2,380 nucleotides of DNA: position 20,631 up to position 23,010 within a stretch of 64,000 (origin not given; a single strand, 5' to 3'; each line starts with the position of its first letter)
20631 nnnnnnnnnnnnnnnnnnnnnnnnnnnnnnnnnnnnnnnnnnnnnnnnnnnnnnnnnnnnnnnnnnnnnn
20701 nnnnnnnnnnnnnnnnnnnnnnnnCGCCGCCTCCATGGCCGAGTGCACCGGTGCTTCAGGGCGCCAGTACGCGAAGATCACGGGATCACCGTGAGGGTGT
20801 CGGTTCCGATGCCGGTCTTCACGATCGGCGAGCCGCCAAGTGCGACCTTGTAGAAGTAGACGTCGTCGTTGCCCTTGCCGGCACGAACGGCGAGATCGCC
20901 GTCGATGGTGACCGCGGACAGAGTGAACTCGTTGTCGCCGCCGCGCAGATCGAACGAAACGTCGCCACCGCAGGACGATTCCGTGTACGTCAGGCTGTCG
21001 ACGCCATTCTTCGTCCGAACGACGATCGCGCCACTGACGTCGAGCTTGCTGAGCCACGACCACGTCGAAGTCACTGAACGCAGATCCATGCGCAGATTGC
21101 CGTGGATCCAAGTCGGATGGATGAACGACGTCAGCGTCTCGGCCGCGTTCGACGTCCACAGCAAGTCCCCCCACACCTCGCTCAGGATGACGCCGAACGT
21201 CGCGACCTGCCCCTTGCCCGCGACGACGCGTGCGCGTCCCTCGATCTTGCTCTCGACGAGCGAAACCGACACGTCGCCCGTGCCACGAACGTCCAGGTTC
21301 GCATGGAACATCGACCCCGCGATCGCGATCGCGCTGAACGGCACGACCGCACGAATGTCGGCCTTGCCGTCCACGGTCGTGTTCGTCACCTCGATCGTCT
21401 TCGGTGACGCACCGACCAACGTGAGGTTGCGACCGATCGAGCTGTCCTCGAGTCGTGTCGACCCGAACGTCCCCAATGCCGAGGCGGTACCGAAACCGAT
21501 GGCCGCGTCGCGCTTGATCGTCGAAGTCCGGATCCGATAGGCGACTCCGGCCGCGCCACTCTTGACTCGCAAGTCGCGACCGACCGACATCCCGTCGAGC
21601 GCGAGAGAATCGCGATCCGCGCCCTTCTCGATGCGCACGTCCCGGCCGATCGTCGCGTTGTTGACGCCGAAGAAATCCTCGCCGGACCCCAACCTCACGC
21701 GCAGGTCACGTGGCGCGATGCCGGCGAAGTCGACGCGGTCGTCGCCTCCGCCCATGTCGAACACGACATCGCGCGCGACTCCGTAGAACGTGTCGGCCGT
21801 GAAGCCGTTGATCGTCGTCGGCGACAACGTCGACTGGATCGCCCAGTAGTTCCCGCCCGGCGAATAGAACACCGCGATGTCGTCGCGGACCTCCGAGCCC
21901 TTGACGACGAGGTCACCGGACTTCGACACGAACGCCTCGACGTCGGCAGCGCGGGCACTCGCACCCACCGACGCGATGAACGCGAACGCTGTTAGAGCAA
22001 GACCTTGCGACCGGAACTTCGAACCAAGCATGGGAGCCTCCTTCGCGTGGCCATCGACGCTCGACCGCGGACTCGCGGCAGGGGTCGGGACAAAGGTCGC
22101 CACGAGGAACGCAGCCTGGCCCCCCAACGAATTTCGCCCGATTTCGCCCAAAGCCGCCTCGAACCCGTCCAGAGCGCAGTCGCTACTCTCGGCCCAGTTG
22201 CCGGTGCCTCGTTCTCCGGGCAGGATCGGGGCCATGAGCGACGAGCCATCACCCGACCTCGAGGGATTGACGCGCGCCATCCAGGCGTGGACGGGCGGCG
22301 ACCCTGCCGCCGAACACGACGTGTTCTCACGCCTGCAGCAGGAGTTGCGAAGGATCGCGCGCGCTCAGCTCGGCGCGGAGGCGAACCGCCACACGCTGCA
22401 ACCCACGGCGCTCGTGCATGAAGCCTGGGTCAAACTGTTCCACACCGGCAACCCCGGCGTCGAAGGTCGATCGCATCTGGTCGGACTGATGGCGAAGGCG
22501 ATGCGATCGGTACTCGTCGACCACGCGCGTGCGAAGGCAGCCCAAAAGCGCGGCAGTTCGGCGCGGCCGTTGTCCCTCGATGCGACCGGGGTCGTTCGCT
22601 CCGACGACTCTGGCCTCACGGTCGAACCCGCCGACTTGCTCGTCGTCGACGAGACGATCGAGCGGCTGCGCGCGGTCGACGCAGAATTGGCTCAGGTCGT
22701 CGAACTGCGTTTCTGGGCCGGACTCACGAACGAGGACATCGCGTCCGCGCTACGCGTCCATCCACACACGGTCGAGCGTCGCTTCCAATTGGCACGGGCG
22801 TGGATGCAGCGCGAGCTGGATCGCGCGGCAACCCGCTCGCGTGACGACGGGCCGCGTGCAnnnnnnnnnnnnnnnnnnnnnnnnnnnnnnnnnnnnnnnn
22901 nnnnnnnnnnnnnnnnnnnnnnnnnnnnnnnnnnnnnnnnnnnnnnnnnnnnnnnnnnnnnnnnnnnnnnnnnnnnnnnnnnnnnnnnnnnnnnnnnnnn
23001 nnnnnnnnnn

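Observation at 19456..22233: Tandem paralogous RTX-like beta-roll secreted proteins divergent from an ECF sigma factor and kinase pair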

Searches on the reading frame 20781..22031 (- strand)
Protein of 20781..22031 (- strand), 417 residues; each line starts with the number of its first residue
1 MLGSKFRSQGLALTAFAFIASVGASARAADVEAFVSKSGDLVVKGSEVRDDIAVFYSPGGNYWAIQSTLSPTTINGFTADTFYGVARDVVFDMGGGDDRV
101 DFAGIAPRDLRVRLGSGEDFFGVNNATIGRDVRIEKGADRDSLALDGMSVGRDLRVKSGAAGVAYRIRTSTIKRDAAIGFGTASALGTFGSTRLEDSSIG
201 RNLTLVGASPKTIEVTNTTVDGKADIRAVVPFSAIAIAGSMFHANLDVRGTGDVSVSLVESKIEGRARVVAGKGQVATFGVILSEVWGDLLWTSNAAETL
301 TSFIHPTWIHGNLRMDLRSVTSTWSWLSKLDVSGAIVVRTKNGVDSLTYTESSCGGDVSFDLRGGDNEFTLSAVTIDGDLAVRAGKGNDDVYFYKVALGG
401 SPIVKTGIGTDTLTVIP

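Call 5: search_protein_families(library=pfam, proteins=[window:20781-22031:-], max_evalue=10)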
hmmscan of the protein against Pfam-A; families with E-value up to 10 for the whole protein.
window:20781-22031:- (417 aa): 2 families
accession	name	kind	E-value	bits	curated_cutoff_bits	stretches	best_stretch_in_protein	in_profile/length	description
PF22656.2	At5g48480-like_N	-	0.084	13.1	27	1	380-400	2-22/59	Glyoxalase At5g48480-like, N-terminal domain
PF25084.1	LbH_EIF2B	-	0.16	12.4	54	0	123-181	36-96/105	EIF2B subunit epsilon LbH domain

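Call 6: search_protein_families(library=ncbifam, proteins=[window:20781-22031:-], max_evalue=10)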
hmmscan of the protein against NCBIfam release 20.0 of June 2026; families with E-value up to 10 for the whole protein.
window:20781-22031:- (417 aa): 0 families

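Call 7: find_homologous_proteins(query=window:20781-22031:-)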
Query window:20781-22031:- (417 aa): 4 proteins with E <= 0.001 among 8000 candidates.
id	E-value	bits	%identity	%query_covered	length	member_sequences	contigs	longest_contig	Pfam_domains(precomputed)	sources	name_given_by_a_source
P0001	4.8e-264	894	100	100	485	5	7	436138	-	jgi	jgi:hypothetical protein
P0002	8.5e-199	679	76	100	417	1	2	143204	-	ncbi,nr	ncbi:MAG: hypothetical protein IPH13_19050 [Planctomycetes bacterium]|nr:hypothetical protein [Planc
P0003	3.9e-197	673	74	100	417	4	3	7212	-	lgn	-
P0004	6.0e-4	37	43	17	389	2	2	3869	-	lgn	-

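Call 16: find_encoding_contigs(protein=P0002, flank=10000, max_places=4)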
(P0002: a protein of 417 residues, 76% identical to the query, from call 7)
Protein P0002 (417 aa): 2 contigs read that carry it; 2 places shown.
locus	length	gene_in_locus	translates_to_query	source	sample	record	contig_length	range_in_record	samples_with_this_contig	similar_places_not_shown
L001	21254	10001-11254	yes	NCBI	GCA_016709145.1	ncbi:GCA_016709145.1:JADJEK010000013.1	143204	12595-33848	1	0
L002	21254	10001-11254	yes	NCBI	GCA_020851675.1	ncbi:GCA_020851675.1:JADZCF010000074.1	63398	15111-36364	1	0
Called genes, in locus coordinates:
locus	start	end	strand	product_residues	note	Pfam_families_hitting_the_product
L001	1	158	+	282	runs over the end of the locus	PF13649:Methyltransf_25 (weak)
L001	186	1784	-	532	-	PF03150:CCP_MauG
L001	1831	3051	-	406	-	PF05958:tRNA_U5-meth_tr, PF05175:MTS (weak)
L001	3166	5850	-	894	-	PF22422:MGH1-like_GH, PF03200:Glyco_hydro_63 (weak), PF22422:MGH1-like_GH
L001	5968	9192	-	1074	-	PF00069:Pkinase, PF07714:PK_Tyr_Ser-Thr, PF13424:TPR_12, PF24885:TPR_NPHP3 (weak), PF13374:TPR_10, PF13424:TPR_12 (weak)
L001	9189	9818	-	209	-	PF07638:Sigma70_ECF, PF08281:Sigma70_r4_2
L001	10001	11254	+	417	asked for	-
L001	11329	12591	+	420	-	-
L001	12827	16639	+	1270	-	PF13385:Laminin_G_3, PF07995:GSDH, PF18911:PKD_4, PF00801:PKD (weak)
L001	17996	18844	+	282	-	PF00528:BPD_transp_1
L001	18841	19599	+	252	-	PF00005:ABC_tran, PF13304:AAA_21 (faint), PF13401:AAA_22 (faint)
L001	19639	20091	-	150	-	-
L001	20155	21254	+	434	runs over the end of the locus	PF07676:PD40 (faint), PF26549:Tricorn_N (faint)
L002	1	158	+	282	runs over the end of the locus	PF13649:Methyltransf_25 (weak)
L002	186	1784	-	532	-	PF03150:CCP_MauG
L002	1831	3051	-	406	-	PF05958:tRNA_U5-meth_tr, PF05175:MTS (weak)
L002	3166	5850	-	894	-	PF22422:MGH1-like_GH, PF03200:Glyco_hydro_63 (weak), PF22422:MGH1-like_GH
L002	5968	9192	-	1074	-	PF00069:Pkinase, PF07714:PK_Tyr_Ser-Thr, PF13424:TPR_12, PF24885:TPR_NPHP3 (weak), PF13374:TPR_10, PF13424:TPR_12 (weak)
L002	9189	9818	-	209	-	PF07638:Sigma70_ECF, PF08281:Sigma70_r4_2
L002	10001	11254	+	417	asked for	-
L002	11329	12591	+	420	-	-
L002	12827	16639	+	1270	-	PF13385:Laminin_G_3, PF07995:GSDH, PF18911:PKD_4, PF00801:PKD (weak)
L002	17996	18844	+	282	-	PF00528:BPD_transp_1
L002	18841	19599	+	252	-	PF00005:ABC_tran, PF13304:AAA_21 (faint), PF13401:AAA_22 (faint)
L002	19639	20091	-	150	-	-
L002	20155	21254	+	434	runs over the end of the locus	PF07676:PD40 (faint), PF26549:Tricorn_N (faint)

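Call 27: find_encoding_contigs(protein=P0003, flank=10000, max_places=4)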
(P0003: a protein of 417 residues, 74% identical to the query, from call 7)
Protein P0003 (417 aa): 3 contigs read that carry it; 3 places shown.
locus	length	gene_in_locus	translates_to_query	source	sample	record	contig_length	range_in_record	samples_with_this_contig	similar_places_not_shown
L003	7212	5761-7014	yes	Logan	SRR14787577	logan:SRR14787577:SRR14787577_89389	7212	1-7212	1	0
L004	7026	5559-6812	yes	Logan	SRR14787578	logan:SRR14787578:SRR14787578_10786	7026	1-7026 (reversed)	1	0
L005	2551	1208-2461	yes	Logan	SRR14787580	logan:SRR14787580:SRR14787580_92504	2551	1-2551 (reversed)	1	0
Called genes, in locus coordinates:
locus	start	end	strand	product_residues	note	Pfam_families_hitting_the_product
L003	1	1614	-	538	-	?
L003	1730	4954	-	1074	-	PF07719:TPR_2 (faint), PF00069:Pkinase, PF07714:PK_Tyr_Ser-Thr, PF13424:TPR_12, PF24885:TPR_NPHP3 (weak), PF13374:TPR_10, PF13424:TPR_12, PF13374:TPR_10 (weak)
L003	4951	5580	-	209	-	PF07638:Sigma70_ECF, PF08281:Sigma70_r4_2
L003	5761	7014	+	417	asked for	-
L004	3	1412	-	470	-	?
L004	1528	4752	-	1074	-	PF07719:TPR_2 (faint), PF00069:Pkinase, PF07714:PK_Tyr_Ser-Thr, PF13424:TPR_12, PF24885:TPR_NPHP3 (weak), PF13374:TPR_10, PF13424:TPR_12, PF13374:TPR_10 (weak)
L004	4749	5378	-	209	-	PF07638:Sigma70_ECF, PF08281:Sigma70_r4_2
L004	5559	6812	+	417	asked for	-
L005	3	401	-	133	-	?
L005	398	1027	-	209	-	PF07638:Sigma70_ECF, PF08281:Sigma70_r4_2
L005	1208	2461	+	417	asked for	-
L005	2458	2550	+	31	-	?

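Call 80: search_protein_families(library=phrogs, proteins=[window:20781-22031:-], max_evalue=1)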
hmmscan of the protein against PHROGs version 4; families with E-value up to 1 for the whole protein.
window:20781-22031:- (417 aa): 0 families

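Call 81: predict_structure(alignment_id=A7)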
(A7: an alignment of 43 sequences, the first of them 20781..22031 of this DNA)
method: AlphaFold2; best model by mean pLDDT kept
length: 417 residues; sequences in the alignment: 43
mean_pLDDT: 90.1   pTM: 0.87
mean pLDDT of the five models: 90.1, 90.0, 89.5, 89.1, 89.0
residues with pLDDT >= 90: 315; 70-90: 63; 50-70: 13; < 50: 26
segments of 3 or more residues with pLDDT < 50: 1-26
pLDDT, mean of each block of 10 residues (from residue 1): 41 42 55 98 96 95 95 95 98 93 97 92 97 86 93 91 84 95 66 94 89 95 96 94 98 95 99 96 98 96 95 94 87 97 93 98 92 98 92 97 91 92
secondary structure, 60 per line:
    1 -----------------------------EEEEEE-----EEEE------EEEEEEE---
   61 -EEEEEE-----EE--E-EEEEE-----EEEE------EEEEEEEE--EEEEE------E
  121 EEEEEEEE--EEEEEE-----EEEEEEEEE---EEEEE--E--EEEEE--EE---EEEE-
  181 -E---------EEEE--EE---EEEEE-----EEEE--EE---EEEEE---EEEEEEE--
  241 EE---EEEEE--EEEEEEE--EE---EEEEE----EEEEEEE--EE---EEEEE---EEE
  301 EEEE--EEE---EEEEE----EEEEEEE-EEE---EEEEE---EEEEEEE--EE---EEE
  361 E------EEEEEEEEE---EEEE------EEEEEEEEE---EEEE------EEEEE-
elements in order: E30-35 E41-44 E51-57 E62-67 E79-83 E89-92 E99-106 E109-113 E120-128 E131-136 E142-150 E154-158 E164-168 E176-179 E192-195 E203-207 E213-216 E224-228 E232-238 E246-250 E253-259 E267-271 E276-282 E290-294 E298-304 E307-309 E313-317 E322-328 E330-332 E336-340 E344-350 E358-361 E368-376 E380-383 E390-398 E402-405 E412-416

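Call 83: fold_search(model_id=the predicted structure, library=pdb)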
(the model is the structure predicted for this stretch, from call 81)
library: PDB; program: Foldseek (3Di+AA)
matches with E <= 10: 76; with E <= 0.001: 0
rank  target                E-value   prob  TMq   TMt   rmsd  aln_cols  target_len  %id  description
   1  7usl_C                2.9e-03  0.51  0.17  0.11  20.7       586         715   12  Integrin alphaM/beta2 ectodomain in complex with adenylate cyclase toxin RTX751 and M1F5 Fab (released 2022-08-17)
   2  3syj                  3.5e-02  0.51  0.27  0.15  16.4       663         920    9  Crystal structure of the Haemophilus influenzae Hap adhesin (released 2011-08-24)
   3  6bea                  3.7e-02  0.54  0.28  0.27  15.2       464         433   12  Crystal structure of the autotransporter UpaB from E. coli strain CFT073 (released 2019-04-10)
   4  3p4g_A                5.2e-02  0.85  0.30  0.39   9.2       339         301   15  X-ray crystal structure of a hyperactive, Ca2+-dependent, beta-helical antifreeze protein from an Antarctic bacterium (released 2011-04-27)
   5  3p4g_B                6.0e-02  0.99  0.41  0.52   5.4       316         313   15  X-ray crystal structure of a hyperactive, Ca2+-dependent, beta-helical antifreeze protein from an Antarctic bacterium (released 2011-04-27)
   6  3h09_A                1.0e-01  0.38  0.30  0.17  14.3       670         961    9  The structure of Haemophilus influenzae IgA1 protease (released 2009-04-21)
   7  3h09_B                1.4e-01  0.21  0.24  0.13  15.5       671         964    8  The structure of Haemophilus influenzae IgA1 protease (released 2009-04-21)
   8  3sze                  1.4e-01  0.09  0.16  0.09  18.8       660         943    9  Crystal structure of the passenger domain of the E. coli autotransporter EspP (released 2011-10-12)
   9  3ak5_C                3.0e-01  0.07  0.15  0.09  20.9       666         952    8  Hemoglobin protease (Hbp) passenger missing domain-2 (released 2010-10-06)
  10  3p4g_D                5.1e-01  0.33  0.27  0.33  11.6       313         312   16  X-ray crystal structure of a hyperactive, Ca2+-dependent, beta-helical antifreeze protein from an Antarctic bacterium (released 2011-04-27)
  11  4rm6                  8.4e-01  0.07  0.20  0.14  14.4       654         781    9  Crystal structure of Hemopexin Binding Protein (released 2016-05-18)
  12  1wxr                  9.2e-01  0.03  0.13  0.08  20.6       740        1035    7  Crystal structure of Heme Binding protein, an autotransporter hemoglobine protease from pathogenic Escherichia coli (released 2005-03-01)
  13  3ak5_D                1.1e+00  0.04  0.16  0.09  19.5       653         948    8  Hemoglobin protease (Hbp) passenger missing domain-2 (released 2010-10-06)
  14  6p5t_C                1.2e+00  0.03  0.14  0.09  20.1       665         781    8  Surface-layer (S-layer) RsaA protein from Caulobacter crescentus bound to strontium and iodide (released 2020-01-15)
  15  7jwf_B                1.7e+00  0.04  0.18  0.14  16.5       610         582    9  Crystal structure of PdGH110B D344N in complex with alpha-(1,3)-galactobiose (released 2020-11-04)
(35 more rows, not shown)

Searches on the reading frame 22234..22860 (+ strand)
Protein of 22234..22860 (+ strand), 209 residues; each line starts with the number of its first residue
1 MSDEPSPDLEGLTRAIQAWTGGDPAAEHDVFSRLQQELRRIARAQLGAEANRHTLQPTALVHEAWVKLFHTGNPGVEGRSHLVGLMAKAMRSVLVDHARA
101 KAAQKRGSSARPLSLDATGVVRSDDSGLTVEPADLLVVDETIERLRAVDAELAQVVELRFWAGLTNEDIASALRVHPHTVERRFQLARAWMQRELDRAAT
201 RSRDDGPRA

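Call 13: search_protein_families(library=pfam, proteins=[window:22234-22860:+], max_evalue=0.001)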
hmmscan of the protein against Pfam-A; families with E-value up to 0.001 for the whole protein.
window:22234-22860:+ (209 aa): 3 families
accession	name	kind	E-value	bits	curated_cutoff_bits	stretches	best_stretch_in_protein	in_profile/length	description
PF07638.17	Sigma70_ECF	-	9.1e-47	159.8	21.1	1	12-196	4-184/185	ECF sigma factor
PF08281.18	Sigma70_r4_2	-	1.1e-07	31.8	25.7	1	144-191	7-54/54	Sigma-70, region 4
PF06530.18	Phage_antitermQ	-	0.00012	22.4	26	1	134-195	49-110/118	Phage antitermination protein Q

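Call 49: find_related_loci(query=A5, collection=genome_contigs, flank=9000)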
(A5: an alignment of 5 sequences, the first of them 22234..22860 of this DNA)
Query A5 (209 aa) in genome_contigs; peptide patterns used: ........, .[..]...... (x = any residue, [..] = any of these).
599 stretches matched a pattern (row limit reached: there are more); 577 encode a relative of the query (tblastn E <= 1e-3); the best 80 are kept; 80 distinct loci.
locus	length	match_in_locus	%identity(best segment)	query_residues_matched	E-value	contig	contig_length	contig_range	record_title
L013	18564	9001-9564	42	1-197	4e-40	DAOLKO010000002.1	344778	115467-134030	MAG TPA_asm: Blastocatellia bacterium isolate AMR_MDS_0338 NODE_2_length_344778_cov_19.467947, whole genome shotgun sequ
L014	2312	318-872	41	7-197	5e-40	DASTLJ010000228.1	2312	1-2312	MAG TPA_asm: Verrucomicrobiia bacterium isolate SMAG_U2734 k141_1743851, whole genome shotgun sequence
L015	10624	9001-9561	43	1-195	6e-38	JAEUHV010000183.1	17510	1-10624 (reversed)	MAG: Planctomycetota bacterium isolate new MAG-26 k141_1125789, whole genome shotgun sequence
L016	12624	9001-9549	43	1-195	1e-37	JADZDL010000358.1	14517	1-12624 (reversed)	MAG: Planctomycetota bacterium isolate SJ778 c_000001091189, whole genome shotgun sequence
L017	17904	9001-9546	41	7-191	9e-38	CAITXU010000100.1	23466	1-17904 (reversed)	MAG: uncultured Verrucomicrobia bacterium isolate Kiruna_bin-02725 genome assembly, contig: bin-02725:100/298, whole gen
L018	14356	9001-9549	40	9-197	2e-37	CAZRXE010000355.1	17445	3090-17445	MAG TPA_asm: uncultured Heliomicrobium sp. isolate binchicken_co200_54 genome assembly, contig: k141_1406810, whole geno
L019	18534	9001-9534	45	20-202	1e-37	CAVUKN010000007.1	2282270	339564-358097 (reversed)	MAG: uncultured Acidobacteriota bacterium isolate MFD00392.bin.2.401 genome assembly, contig: contig_9539, whole genome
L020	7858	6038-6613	45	1-198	1e-37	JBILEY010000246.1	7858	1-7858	MAG: Planctomycetota bacterium isolate ME2016-07-29_3300044622_group7_bin193 Rohwer_bin1783_scaffold_13006_c1, whole gen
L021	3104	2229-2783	41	12-203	1e-37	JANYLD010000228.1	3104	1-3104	MAG: Armatimonadetes bacterium isolate GL140_5_metabinner_89_sub GL140_5_k141_360025, whole genome shotgun sequence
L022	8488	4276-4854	43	3-197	5e-37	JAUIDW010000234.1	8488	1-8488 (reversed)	MAG: bacterium isolate 8_bin.1 NODE_7473_length_8488_cov_1.635331, whole genome shotgun sequence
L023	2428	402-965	40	7-198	8e-37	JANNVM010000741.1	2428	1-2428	MAG: Verrucomicrobiota bacterium isolate VAR_34_metabat_5 VAR_34_k141_2304626, whole genome shotgun sequence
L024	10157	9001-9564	41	1-195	1e-36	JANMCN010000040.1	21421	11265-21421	MAG: Acidobacteriota bacterium isolate OTE_1_metabat_126 OTE_1_k141_3361821, whole genome shotgun sequence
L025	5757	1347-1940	39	5-197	1e-36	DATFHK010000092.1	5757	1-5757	MAG TPA_asm: Gemmatimonadaceae bacterium isolate SMAG_U8687 k141_1150173, whole genome shotgun sequence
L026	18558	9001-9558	42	10-200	2e-36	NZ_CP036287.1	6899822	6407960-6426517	Engelhardtia mirabilis strain Pla133 chromosome, complete genome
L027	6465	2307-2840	42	12-195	1e-36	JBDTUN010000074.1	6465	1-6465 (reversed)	MAG: Acidobacteriota bacterium isolate cluster3_bin.45 NODE_63152_length_6465_cov_7.326989, whole genome shotgun sequenc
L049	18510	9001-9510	44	22-197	4e-34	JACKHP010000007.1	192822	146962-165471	MAG: Planctomycetota bacterium isolate HK-STAS-PLAN-21 HK-STAS-PLAN-21_7, whole genome shotgun sequence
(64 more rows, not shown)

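Call 70: search_protein_families(library=pfam, proteins=[L049:5405-6376:-, L049:6441-8183:-, L049:7064-8815:+, L049:9806-12076:+, L049:12327-15086:+, L049:693-1517:+, L049:8592-9513:+], max_evalue=0.0001)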
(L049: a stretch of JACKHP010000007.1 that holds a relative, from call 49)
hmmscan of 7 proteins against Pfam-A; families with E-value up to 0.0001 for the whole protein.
L049:5405-6376:- (323 aa): 0 families

L049:6441-8183:- (580 aa): 0 families

L049:7064-8815:+ (583 aa): 1 family
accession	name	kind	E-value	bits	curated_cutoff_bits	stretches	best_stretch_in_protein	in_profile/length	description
PF14312.12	FG-GAP_2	-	1.3e-22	80.1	23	0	284-314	10-40/49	FG-GAP repeat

L049:9806-12076:+ (756 aa): 0 families

L049:12327-15086:+ (919 aa): 3 families
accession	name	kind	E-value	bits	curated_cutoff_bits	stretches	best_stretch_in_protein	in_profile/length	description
PF01839.29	FG-GAP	-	6.6e-23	80.6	22.1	1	280-319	1-37/37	FG-GAP repeat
PF13517.12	FG-GAP_3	-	3e-07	31.4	26.9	0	461-527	1-61/61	FG-GAP-like repeat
PF23727.1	Beta-prop_FAM234A_B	-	1.1e-05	24.6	26.4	0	220-244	125-149/467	FAM234A/B beta-propeller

L049:693-1517:+ (274 aa): 0 families

L049:8592-9513:+ (307 aa): 0 families
